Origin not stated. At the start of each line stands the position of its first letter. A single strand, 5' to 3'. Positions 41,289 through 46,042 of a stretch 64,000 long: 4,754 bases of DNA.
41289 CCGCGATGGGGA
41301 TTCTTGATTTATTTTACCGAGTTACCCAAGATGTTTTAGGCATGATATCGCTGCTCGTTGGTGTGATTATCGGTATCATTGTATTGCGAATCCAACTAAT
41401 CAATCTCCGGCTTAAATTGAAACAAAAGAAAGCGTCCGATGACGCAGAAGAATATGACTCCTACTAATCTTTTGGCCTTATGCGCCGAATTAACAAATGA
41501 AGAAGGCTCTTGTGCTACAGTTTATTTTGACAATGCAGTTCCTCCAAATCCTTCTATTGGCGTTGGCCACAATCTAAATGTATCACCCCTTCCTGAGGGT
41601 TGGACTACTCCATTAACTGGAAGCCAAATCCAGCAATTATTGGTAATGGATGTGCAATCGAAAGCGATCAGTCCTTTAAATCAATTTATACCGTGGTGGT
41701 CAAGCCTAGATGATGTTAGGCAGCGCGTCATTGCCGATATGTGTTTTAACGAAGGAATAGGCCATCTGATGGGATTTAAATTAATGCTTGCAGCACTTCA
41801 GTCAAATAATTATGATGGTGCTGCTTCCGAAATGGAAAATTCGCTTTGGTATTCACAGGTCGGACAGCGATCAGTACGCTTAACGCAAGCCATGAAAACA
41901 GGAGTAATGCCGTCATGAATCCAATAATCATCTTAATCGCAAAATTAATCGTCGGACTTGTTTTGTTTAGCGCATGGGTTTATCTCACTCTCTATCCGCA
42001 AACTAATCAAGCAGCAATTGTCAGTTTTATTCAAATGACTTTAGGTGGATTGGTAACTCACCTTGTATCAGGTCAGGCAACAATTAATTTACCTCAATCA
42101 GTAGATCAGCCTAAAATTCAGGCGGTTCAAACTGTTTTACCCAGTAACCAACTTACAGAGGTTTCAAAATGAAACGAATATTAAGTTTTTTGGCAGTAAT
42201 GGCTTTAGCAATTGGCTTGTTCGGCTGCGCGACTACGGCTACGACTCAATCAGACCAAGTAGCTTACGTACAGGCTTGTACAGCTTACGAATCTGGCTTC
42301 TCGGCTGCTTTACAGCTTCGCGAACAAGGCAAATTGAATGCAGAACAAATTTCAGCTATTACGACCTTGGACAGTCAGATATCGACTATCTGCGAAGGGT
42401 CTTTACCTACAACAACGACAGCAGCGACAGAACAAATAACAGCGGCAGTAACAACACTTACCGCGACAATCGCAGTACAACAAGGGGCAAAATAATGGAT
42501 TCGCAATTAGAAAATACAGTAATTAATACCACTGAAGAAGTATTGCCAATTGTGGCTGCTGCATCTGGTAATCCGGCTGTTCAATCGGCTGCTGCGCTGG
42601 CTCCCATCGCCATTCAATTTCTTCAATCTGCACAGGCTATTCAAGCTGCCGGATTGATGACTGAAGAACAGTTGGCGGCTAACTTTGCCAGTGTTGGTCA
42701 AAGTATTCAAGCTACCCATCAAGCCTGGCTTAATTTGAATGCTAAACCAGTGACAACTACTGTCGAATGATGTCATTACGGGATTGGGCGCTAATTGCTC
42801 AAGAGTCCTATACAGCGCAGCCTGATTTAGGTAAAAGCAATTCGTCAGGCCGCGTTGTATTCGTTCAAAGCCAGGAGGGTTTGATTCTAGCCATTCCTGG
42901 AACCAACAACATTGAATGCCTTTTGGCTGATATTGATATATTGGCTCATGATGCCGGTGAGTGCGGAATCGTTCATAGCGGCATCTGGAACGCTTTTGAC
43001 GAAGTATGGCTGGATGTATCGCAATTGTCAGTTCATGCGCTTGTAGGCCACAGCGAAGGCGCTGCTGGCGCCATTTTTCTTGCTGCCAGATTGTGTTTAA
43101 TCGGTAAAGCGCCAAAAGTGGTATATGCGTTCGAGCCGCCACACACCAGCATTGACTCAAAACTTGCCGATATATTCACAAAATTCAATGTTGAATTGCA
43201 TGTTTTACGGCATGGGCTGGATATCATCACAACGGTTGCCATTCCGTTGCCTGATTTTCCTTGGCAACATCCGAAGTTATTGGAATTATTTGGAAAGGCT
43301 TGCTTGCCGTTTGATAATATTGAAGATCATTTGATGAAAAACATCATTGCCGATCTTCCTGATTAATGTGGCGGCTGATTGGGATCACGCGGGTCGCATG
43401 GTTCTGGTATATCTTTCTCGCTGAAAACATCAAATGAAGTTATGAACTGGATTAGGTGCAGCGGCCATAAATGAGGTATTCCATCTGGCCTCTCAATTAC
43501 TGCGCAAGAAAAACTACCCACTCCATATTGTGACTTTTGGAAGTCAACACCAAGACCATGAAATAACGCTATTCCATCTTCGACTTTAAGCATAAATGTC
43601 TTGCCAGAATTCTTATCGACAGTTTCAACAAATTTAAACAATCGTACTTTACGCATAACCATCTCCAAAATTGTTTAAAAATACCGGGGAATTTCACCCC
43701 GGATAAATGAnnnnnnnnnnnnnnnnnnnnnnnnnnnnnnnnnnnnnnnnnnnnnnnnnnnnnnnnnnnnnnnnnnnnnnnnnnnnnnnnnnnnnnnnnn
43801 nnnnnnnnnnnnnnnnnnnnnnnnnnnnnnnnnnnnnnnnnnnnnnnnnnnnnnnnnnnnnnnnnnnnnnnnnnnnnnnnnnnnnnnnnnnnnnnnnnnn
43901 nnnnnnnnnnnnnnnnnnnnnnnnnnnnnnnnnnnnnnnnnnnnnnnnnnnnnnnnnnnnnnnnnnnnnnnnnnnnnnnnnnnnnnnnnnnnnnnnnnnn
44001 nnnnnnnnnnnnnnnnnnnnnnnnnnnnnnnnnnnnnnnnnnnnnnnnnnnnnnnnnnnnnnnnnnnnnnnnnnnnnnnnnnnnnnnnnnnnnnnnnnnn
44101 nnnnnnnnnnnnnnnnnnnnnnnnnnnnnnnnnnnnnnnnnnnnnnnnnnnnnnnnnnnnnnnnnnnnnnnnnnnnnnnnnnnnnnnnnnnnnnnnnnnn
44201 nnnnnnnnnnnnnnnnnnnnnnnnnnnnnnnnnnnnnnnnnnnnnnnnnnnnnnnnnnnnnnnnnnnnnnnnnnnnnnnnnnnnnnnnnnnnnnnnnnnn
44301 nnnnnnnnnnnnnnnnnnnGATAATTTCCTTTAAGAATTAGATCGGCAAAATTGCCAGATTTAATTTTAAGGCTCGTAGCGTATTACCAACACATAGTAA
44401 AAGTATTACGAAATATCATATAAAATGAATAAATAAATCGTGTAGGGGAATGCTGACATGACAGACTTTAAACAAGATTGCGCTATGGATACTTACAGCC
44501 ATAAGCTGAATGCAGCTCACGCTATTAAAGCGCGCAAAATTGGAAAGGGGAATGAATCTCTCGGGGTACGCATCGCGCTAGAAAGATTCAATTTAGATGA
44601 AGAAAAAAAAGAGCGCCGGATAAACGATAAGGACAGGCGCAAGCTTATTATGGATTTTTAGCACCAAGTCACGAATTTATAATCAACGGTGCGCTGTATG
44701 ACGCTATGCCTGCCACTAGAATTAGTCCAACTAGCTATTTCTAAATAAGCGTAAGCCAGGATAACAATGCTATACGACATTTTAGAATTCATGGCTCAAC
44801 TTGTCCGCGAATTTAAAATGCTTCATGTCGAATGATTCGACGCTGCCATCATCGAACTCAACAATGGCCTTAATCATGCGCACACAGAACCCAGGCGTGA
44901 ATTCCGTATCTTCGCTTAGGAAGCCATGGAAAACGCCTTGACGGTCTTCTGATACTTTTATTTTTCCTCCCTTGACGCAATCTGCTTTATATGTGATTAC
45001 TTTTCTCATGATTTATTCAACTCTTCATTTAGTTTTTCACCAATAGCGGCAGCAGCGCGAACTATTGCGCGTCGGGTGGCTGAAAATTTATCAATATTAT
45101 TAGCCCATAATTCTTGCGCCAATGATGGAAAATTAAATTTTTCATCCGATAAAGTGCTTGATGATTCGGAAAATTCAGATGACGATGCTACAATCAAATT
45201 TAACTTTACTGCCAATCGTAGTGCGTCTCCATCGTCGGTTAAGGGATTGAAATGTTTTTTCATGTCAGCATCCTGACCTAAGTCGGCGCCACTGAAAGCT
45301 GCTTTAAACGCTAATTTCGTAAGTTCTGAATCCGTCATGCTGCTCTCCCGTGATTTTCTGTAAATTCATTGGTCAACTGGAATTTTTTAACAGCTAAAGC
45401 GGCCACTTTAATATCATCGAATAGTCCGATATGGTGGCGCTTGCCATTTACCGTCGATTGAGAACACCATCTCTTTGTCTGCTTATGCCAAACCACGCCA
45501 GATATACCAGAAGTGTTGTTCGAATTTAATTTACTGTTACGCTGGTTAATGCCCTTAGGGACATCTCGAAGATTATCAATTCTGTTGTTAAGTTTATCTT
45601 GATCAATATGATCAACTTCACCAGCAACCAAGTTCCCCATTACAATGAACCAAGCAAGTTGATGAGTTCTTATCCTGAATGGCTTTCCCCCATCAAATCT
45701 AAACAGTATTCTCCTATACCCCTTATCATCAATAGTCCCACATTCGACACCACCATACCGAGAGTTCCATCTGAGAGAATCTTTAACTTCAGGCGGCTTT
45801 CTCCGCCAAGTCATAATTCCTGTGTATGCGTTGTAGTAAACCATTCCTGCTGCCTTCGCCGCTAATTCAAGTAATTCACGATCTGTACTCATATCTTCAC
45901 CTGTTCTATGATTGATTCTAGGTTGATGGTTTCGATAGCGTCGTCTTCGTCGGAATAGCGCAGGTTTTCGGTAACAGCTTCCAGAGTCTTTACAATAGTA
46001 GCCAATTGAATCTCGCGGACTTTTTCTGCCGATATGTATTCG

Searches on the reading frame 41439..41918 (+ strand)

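Call 87: search_protein_families(library=pfam, proteins=[window:41439-41918:+], max_evalue=0.001)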
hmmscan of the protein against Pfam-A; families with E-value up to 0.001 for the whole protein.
window:41439-41918:+ (159 aa): 1 family
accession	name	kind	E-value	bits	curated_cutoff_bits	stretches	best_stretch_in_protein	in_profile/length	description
PF00959.24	Phage_lysozyme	-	8.3e-06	26.6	22.3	1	21-143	3-113/125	Phage lysozyme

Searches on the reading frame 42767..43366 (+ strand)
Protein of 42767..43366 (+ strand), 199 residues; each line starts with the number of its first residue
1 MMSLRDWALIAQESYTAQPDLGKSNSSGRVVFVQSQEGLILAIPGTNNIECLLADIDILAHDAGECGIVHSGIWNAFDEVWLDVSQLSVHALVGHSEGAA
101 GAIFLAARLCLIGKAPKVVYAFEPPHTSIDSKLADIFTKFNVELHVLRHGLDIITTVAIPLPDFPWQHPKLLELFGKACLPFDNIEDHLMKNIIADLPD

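Call 87: search_protein_families(library=pfam, proteins=[window:42767-43366:+], max_evalue=0.001)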
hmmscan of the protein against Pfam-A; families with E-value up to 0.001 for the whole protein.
window:42767-43366:+ (199 aa): 1 family
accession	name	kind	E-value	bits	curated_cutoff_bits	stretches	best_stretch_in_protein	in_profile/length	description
PF01764.32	Lipase_3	-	1.2e-05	25.6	22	1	41-158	2-136/140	Lipase (class 3)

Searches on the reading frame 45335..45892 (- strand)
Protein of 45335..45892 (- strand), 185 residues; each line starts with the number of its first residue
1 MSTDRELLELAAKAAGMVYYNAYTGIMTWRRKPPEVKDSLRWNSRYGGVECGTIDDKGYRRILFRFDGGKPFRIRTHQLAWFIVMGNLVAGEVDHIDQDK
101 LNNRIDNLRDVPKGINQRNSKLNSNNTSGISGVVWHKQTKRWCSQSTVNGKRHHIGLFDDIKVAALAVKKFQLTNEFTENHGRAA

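Call 87: search_protein_families(library=pfam, proteins=[window:45335-45892:-], max_evalue=0.001)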
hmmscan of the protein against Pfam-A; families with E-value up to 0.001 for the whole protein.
window:45335-45892:- (185 aa): 2 families
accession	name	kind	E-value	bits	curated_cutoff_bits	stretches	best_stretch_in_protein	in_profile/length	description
PF13392.12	HNH_3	-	4.9e-11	42.5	24.8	1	75-118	2-46/46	HNH endonuclease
PF00847.26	AP2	-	3.1e-05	24.6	33.3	1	128-167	1-43/54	AP2 domain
